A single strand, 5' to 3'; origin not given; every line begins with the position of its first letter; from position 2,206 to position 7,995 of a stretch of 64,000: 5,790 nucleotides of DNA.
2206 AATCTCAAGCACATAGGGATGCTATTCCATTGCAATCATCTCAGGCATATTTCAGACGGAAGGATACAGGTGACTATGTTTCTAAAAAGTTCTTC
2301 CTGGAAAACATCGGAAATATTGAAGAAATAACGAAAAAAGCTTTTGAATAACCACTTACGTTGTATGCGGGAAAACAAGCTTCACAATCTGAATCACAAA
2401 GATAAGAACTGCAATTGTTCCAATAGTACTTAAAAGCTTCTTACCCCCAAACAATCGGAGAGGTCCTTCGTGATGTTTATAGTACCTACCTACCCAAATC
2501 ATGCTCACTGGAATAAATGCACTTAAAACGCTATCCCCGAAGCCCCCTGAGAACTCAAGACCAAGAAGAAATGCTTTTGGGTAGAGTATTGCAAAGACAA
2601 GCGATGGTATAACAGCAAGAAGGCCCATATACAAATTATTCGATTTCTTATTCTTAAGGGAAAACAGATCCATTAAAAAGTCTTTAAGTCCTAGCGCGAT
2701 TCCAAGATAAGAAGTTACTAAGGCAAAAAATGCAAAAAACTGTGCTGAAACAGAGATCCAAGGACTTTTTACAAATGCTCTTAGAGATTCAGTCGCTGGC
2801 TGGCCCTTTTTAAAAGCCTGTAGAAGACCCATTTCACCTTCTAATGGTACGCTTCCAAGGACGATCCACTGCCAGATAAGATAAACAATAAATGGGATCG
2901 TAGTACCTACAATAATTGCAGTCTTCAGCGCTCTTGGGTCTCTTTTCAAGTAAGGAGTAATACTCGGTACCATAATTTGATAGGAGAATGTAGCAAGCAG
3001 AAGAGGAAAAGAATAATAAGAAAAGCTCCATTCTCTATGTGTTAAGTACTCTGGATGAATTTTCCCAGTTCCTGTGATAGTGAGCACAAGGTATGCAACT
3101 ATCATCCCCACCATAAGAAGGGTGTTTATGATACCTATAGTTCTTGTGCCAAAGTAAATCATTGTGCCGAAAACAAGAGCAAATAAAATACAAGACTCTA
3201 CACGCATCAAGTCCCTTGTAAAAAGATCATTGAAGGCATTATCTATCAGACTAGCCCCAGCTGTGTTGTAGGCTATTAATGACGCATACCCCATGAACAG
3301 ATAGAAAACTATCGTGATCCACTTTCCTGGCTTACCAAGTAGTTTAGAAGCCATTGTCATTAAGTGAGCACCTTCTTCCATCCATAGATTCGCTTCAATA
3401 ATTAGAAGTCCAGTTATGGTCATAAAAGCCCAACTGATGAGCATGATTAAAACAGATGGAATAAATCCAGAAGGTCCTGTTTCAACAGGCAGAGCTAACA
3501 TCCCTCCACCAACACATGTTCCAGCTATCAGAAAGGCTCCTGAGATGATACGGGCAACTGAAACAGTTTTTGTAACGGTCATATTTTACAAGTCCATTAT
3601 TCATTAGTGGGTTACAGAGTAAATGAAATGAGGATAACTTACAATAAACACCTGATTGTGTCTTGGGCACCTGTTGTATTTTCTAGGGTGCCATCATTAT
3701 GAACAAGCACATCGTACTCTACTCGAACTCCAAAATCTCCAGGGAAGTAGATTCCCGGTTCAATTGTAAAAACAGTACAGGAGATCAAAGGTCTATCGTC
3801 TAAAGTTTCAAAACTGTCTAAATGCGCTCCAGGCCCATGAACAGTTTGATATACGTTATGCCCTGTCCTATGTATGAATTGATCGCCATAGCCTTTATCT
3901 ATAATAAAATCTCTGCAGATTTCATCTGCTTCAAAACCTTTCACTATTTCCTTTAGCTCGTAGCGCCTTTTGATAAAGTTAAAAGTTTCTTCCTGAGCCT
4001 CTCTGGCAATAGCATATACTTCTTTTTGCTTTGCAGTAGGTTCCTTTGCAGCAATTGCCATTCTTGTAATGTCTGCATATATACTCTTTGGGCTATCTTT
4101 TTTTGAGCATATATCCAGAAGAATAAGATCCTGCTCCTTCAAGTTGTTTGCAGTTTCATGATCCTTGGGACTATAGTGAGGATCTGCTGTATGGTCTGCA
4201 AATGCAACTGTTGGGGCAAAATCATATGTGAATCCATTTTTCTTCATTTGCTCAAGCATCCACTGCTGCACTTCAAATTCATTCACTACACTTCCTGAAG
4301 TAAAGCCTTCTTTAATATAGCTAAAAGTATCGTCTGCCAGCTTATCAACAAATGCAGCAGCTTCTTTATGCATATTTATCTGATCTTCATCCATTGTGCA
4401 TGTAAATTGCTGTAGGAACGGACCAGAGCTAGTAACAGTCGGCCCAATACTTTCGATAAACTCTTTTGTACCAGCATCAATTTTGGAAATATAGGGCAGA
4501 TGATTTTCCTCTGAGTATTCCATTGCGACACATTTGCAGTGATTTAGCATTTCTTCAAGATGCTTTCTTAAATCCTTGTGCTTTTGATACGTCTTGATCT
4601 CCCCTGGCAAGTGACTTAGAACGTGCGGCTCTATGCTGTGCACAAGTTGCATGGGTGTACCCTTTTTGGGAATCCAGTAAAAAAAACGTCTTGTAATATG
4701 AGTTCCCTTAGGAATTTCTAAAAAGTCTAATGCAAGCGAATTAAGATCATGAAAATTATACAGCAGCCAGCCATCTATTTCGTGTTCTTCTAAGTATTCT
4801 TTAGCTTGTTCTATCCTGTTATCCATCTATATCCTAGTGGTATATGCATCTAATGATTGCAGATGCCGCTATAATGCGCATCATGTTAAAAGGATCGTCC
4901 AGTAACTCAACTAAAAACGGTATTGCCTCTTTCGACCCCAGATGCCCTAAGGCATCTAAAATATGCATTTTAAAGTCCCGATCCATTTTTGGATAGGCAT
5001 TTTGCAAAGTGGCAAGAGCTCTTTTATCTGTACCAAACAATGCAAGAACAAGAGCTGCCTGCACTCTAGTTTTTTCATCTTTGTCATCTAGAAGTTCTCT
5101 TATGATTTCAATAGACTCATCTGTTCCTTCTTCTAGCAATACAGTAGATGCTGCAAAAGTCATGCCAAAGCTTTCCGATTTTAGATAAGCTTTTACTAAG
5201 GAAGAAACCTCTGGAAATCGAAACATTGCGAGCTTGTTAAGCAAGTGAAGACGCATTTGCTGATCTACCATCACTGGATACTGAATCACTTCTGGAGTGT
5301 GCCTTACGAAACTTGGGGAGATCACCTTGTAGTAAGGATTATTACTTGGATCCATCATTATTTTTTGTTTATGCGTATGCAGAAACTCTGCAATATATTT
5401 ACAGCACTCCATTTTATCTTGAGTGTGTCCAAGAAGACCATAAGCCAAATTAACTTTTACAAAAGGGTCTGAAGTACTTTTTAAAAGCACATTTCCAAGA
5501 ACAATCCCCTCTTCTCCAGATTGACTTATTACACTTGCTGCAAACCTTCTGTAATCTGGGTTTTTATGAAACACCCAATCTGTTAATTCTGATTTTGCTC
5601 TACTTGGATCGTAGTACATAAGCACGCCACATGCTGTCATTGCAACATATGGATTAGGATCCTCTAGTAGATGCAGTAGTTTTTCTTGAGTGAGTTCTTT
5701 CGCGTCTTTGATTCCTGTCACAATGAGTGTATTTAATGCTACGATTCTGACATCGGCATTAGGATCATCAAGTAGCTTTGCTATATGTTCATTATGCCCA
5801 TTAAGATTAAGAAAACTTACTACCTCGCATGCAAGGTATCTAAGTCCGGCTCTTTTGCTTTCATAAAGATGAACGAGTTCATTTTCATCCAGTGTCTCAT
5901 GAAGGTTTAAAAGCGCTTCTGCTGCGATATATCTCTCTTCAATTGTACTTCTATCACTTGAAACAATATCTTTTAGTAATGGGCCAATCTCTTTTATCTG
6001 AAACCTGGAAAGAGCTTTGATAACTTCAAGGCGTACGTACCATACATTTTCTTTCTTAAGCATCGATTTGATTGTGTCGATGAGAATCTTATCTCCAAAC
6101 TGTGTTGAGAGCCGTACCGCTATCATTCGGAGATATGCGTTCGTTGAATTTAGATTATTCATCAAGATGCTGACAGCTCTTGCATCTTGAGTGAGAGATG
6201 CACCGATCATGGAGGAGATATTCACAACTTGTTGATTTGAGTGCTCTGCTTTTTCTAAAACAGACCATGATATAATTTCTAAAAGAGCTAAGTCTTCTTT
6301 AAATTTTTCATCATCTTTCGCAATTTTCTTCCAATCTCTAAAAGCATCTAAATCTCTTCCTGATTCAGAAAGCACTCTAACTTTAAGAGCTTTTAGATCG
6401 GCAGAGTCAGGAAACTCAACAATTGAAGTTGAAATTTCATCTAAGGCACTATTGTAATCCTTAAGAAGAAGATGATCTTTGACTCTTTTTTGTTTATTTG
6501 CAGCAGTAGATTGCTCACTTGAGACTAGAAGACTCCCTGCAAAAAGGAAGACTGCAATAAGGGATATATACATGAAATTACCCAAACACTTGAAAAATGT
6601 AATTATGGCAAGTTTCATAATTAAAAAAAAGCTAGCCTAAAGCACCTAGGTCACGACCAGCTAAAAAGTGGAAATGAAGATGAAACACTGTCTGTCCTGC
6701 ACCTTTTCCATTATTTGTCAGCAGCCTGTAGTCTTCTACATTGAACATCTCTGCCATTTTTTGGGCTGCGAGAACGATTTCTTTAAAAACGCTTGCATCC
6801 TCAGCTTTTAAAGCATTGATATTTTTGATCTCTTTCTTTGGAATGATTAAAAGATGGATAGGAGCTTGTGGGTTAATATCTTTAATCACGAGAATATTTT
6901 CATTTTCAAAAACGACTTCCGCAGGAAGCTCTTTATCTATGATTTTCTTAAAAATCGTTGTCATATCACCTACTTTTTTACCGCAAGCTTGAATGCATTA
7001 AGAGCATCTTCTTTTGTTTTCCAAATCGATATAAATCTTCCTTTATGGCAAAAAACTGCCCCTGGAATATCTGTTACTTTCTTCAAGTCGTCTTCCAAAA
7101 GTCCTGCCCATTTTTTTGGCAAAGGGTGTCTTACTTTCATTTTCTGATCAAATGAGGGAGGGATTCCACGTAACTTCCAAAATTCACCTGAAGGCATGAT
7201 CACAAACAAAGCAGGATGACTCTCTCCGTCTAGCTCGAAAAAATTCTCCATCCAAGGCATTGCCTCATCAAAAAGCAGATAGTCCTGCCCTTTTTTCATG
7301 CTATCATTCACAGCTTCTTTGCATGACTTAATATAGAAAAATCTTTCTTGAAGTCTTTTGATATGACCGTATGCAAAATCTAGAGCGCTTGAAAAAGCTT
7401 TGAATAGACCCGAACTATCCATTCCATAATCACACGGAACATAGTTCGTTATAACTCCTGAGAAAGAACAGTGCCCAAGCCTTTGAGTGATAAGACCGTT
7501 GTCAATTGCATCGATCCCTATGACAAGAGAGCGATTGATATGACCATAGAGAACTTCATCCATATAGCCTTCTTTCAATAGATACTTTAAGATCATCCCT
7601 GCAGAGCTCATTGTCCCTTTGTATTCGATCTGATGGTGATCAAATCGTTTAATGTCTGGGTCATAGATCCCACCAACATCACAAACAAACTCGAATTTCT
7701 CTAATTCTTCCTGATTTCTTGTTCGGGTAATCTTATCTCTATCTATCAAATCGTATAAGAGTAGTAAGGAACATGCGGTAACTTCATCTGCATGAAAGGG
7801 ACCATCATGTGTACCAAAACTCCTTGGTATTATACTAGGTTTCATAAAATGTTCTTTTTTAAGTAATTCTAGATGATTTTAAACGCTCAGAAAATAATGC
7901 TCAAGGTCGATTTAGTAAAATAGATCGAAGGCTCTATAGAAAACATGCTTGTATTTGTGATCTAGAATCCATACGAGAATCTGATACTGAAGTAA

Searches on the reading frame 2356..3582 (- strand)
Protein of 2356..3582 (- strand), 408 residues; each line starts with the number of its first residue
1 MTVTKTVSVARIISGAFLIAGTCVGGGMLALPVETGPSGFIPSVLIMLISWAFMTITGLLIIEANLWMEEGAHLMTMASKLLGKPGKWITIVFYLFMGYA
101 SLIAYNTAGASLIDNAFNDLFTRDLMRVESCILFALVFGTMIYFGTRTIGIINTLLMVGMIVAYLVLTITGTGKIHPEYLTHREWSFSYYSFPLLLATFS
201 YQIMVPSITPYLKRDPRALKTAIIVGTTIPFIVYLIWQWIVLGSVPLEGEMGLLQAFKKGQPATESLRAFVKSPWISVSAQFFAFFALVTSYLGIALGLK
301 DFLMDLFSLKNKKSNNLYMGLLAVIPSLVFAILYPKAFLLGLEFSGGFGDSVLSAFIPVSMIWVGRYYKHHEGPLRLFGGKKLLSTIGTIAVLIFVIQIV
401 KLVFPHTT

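Call 37: search_protein_families(library=pfam, proteins=[window:2356-3582:-], max_evalue=0.001)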
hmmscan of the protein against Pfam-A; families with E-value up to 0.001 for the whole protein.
window:2356-3582:- (408 aa): 2 families
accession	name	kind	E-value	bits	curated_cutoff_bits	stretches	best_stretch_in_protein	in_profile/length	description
PF03222.19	Trp_Tyr_perm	-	6.9e-96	322.2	22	1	11-397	4-392/393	Tryptophan/tyrosine permease family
PF01490.24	Aa_trans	-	9.5e-09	34.8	25.6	1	12-234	5-243/410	Transmembrane amino acid transporter protein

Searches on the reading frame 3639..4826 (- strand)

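Call 37: search_protein_families(library=pfam, proteins=[window:3639-4826:-], max_evalue=0.001)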
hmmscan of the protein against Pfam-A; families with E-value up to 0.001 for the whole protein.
window:3639-4826:- (395 aa): 1 family
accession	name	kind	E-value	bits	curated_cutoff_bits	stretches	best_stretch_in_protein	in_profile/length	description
PF00557.29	Peptidase_M24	-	6e-38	131.1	23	1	153-376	3-207/208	Metallopeptidase family M24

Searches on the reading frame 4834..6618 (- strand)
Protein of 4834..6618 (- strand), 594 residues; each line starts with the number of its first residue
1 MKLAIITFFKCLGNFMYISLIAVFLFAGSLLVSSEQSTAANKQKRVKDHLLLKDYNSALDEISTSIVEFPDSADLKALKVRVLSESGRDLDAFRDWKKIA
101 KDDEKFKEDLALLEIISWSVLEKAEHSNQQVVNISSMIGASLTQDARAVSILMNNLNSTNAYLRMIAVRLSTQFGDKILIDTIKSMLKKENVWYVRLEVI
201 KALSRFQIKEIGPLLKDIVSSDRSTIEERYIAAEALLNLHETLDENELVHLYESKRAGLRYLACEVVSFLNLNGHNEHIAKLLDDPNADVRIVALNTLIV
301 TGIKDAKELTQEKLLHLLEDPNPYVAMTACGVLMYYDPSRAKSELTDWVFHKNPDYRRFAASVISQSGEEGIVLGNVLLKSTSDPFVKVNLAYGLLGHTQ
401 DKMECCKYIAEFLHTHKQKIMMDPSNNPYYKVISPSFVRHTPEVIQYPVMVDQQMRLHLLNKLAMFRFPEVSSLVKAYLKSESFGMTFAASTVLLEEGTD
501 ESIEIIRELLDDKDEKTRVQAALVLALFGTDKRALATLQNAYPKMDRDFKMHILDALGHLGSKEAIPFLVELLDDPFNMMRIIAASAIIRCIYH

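Call 36: search_protein_families(library=pfam, proteins=[window:4834-6618:-], max_evalue=0.001)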
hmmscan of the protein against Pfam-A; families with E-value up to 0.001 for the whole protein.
window:4834-6618:- (594 aa): 5 families
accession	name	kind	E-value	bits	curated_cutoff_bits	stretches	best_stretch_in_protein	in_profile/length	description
PF13646.12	HEAT_2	-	1.3e-37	128.3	27.7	5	506-588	4-87/88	HEAT repeats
PF02985.28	HEAT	-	2.2e-17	62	23.5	0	278-298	4-24/31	HEAT repeat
PF03130.22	HEAT_PBS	-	6.3e-10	39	20.9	0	554-575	6-27/27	PBS lyase HEAT-like repeat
PF13513.12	HEAT_EZ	-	2.2e-06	28.5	27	0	563-590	27-54/55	HEAT-like repeat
PF00514.29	Arm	-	4.6e-06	26.9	20.6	0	565-588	13-36/41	Armadillo/beta-catenin-like repeat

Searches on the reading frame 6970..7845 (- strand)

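Call 37: search_protein_families(library=pfam, proteins=[window:6970-7845:-], max_evalue=0.001)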
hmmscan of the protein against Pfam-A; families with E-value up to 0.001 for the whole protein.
window:6970-7845:- (291 aa): 1 family
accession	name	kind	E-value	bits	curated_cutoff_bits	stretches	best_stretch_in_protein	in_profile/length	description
PF03690.18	MYG1_exonuc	-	8.8e-52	177.1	22.1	1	11-284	3-313/318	Uncharacterised protein family (UPF0160)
